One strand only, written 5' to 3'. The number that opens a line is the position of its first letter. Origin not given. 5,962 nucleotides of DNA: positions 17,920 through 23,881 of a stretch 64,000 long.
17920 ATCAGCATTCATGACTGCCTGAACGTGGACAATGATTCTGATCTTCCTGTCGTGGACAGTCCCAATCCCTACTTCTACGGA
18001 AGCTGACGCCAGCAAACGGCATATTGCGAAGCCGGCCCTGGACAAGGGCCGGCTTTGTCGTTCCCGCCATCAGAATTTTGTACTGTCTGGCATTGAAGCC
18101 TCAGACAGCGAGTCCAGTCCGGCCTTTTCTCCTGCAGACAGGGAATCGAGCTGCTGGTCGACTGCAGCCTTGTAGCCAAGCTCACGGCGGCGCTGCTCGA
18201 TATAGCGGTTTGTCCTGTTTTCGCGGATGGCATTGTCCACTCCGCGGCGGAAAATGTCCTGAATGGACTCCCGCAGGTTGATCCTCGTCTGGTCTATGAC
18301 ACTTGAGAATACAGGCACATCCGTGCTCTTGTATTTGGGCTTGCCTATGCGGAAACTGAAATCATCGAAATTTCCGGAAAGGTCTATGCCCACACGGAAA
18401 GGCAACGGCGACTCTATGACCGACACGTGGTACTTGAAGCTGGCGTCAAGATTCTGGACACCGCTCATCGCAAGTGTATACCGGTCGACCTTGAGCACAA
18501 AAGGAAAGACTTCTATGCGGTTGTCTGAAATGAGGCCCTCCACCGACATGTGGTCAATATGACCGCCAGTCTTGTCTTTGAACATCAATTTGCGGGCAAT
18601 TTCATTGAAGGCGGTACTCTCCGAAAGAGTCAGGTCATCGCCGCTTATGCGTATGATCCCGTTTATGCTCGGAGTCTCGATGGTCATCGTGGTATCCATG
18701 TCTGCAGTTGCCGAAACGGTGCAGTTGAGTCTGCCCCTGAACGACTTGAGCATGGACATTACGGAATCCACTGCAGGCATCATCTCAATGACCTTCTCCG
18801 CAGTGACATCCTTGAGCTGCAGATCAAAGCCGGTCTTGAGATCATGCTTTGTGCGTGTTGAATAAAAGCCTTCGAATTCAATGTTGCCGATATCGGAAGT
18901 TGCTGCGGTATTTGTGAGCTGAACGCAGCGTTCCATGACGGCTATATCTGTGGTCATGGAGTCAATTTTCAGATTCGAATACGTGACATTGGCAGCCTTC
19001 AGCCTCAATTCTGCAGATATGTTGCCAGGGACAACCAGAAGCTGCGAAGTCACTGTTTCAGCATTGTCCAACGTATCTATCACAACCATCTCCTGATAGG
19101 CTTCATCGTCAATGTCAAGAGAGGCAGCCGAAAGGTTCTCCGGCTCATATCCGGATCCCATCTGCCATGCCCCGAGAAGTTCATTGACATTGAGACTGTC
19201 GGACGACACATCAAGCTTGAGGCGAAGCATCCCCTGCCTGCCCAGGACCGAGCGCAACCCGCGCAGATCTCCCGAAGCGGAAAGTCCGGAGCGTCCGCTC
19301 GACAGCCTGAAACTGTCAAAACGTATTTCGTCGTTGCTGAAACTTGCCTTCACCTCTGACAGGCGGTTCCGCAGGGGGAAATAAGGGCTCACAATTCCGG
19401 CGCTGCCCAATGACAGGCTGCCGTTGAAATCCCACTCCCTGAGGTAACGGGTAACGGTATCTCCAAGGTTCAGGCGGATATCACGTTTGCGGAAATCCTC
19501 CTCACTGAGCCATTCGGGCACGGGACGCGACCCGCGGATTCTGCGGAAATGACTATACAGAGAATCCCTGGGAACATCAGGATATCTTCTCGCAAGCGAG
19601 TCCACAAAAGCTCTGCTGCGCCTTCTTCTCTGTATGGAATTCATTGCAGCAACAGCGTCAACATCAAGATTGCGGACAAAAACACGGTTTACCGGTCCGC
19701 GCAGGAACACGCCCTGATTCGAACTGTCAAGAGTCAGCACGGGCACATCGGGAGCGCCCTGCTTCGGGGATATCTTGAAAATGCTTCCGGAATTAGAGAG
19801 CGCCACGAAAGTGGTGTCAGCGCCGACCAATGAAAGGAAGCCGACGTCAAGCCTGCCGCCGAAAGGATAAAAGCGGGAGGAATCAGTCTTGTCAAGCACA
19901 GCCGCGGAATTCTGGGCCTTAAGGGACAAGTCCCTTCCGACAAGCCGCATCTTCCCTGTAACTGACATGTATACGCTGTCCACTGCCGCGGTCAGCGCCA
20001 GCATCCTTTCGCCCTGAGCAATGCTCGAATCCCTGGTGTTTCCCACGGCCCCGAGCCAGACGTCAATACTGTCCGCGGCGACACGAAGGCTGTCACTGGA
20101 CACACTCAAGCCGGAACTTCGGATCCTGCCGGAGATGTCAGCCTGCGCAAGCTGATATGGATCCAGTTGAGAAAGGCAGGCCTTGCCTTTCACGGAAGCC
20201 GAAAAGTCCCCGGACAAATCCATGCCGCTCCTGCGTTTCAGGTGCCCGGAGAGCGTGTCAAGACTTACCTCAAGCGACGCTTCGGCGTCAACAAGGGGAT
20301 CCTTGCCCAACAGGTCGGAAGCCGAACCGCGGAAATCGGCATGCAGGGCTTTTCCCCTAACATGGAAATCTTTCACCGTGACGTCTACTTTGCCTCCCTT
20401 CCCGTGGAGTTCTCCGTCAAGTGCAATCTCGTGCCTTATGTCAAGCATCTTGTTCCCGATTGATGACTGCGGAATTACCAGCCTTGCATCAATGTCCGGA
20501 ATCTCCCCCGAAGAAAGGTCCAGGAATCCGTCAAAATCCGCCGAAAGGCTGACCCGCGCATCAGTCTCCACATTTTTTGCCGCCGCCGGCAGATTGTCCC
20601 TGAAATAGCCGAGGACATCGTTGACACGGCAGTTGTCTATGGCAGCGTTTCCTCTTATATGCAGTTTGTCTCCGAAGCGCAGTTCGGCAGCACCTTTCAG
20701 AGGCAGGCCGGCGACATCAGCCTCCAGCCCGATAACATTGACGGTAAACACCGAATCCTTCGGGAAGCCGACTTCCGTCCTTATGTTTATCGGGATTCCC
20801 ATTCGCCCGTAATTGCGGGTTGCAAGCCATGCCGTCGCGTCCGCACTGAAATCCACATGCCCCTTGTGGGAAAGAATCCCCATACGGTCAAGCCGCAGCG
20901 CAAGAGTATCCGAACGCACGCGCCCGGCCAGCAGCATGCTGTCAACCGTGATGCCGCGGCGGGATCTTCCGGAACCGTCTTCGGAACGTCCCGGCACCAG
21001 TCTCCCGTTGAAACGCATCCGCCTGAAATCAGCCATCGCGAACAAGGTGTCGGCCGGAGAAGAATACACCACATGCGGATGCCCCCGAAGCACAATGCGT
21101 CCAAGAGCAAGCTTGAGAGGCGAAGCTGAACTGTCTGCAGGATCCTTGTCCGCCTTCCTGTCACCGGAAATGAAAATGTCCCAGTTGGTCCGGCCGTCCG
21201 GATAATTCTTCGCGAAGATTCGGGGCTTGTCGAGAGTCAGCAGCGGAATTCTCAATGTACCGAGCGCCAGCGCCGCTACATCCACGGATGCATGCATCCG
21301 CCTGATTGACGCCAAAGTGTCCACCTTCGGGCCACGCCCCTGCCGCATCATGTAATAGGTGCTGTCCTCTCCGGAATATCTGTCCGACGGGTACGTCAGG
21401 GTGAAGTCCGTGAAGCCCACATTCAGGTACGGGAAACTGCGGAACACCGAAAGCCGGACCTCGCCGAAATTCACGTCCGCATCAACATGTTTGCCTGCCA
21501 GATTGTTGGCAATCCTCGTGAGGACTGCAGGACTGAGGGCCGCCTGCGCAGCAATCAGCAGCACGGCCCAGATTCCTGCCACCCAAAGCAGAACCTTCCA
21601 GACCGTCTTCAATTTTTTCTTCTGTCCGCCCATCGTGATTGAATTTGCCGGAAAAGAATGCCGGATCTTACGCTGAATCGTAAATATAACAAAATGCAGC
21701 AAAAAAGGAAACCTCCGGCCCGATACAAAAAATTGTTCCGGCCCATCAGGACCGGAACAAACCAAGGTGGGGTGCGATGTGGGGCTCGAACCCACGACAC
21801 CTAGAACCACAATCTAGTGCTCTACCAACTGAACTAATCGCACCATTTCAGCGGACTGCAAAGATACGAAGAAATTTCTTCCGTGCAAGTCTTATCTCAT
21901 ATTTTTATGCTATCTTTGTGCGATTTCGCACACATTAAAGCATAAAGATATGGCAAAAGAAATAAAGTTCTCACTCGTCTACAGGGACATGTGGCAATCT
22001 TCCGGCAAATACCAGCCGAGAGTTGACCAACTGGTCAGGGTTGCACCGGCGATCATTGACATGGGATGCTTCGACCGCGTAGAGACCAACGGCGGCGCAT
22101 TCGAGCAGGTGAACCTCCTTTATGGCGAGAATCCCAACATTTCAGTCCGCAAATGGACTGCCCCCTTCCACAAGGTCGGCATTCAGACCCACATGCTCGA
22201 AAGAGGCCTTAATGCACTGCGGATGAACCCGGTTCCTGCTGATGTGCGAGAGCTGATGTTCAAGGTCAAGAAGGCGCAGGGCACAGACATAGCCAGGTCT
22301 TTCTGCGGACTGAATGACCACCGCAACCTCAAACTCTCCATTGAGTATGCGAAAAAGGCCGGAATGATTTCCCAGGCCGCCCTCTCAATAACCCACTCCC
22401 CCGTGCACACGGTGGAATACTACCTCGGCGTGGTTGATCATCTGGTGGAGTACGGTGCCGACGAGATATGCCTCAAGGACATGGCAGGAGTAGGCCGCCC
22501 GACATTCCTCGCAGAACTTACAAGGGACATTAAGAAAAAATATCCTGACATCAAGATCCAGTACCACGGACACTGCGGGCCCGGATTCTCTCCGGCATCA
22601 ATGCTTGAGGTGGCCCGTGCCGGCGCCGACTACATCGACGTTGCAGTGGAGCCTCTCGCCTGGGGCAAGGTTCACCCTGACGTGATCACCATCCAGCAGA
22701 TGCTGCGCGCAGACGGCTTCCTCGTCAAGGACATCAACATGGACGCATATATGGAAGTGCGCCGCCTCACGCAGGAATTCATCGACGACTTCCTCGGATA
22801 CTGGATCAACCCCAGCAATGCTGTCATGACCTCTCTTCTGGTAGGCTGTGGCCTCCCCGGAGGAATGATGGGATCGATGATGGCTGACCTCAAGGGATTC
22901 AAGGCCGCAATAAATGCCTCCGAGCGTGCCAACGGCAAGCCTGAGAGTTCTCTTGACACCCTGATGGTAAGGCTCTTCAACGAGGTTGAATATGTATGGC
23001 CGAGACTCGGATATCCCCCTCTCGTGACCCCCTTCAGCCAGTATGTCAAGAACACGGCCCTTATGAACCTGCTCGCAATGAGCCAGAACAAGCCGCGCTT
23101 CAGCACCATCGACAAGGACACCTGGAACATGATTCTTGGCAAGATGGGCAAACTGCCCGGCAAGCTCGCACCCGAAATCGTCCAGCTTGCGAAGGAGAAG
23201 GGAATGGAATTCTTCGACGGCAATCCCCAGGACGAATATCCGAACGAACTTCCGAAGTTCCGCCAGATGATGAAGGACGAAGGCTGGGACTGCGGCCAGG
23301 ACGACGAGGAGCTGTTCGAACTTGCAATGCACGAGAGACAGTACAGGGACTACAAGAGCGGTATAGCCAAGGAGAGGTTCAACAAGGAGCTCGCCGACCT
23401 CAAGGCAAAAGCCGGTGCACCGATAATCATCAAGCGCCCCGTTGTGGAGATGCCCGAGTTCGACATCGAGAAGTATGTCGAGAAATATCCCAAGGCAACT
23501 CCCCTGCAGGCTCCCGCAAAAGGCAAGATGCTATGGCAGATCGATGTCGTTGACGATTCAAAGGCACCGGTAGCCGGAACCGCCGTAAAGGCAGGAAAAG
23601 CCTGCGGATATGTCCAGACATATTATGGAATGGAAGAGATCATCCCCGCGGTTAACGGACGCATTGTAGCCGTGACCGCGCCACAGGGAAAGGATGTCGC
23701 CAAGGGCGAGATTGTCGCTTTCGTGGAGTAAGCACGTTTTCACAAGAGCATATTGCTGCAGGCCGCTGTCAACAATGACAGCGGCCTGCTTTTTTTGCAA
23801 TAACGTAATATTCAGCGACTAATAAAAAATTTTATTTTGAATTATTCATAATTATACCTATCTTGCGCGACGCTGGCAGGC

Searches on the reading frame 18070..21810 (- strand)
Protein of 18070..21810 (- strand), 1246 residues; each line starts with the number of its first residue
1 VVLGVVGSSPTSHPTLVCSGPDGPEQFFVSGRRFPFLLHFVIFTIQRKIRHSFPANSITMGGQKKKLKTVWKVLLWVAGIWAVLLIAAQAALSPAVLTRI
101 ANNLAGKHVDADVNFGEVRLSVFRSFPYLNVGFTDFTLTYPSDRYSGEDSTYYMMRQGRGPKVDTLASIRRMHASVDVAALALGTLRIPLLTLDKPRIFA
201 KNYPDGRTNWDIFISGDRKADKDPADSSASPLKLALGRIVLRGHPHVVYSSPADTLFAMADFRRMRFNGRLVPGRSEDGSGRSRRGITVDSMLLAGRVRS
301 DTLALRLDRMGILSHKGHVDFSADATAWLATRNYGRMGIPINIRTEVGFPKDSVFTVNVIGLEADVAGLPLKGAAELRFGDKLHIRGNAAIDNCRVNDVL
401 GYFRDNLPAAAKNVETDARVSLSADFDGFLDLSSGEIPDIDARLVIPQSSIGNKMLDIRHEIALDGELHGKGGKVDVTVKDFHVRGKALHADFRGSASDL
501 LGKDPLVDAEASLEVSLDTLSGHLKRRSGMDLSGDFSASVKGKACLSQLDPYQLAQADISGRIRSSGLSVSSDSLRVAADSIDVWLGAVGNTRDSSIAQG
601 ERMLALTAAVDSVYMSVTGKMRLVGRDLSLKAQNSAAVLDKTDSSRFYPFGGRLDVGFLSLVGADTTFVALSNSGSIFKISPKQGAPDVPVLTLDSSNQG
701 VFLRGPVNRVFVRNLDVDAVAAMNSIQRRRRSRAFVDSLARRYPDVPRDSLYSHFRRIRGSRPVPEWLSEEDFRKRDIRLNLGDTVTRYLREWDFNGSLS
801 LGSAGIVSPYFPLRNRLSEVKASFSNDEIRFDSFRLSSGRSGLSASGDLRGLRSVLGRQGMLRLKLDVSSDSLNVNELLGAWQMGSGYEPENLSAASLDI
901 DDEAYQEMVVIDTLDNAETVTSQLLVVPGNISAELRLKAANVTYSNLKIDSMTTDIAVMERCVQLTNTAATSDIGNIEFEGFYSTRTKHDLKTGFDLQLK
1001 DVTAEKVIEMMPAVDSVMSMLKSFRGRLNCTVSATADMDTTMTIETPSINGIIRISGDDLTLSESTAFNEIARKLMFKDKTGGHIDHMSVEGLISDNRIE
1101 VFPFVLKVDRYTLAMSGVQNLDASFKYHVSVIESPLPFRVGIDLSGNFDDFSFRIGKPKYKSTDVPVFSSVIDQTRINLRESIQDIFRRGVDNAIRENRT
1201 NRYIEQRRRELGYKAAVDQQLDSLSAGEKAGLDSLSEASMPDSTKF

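Call 19: search_protein_families(library=pfam, proteins=[window:18070-21810:-], max_evalue=0.001)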
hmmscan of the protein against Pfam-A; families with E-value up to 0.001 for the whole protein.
window:18070-21810:- (1246 aa): 2 families
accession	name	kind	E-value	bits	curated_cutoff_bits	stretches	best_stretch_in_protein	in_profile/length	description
PF05359.17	DUF748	-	1.1e-07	30.7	50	1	64-242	8-160/1037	Domain of Unknown Function (DUF748)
PF05170.20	AsmA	-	1.2e-05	24.8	29.8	0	162-240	80-163/607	AsmA family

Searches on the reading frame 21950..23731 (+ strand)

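Call 18: search_protein_families(library=pfam, proteins=[window:21950-23731:+], max_evalue=0.01)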
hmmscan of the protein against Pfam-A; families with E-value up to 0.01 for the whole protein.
window:21950-23731:+ (593 aa): 2 families
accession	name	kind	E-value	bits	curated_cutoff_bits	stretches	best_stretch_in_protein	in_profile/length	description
PF02436.23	PYC_OADA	-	6.7e-16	59.1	27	1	344-470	32-162/201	Conserved carboxylase domain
PF00682.25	HMGL-like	-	1.6e-07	31.4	29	1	130-233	118-220/260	HMGL-like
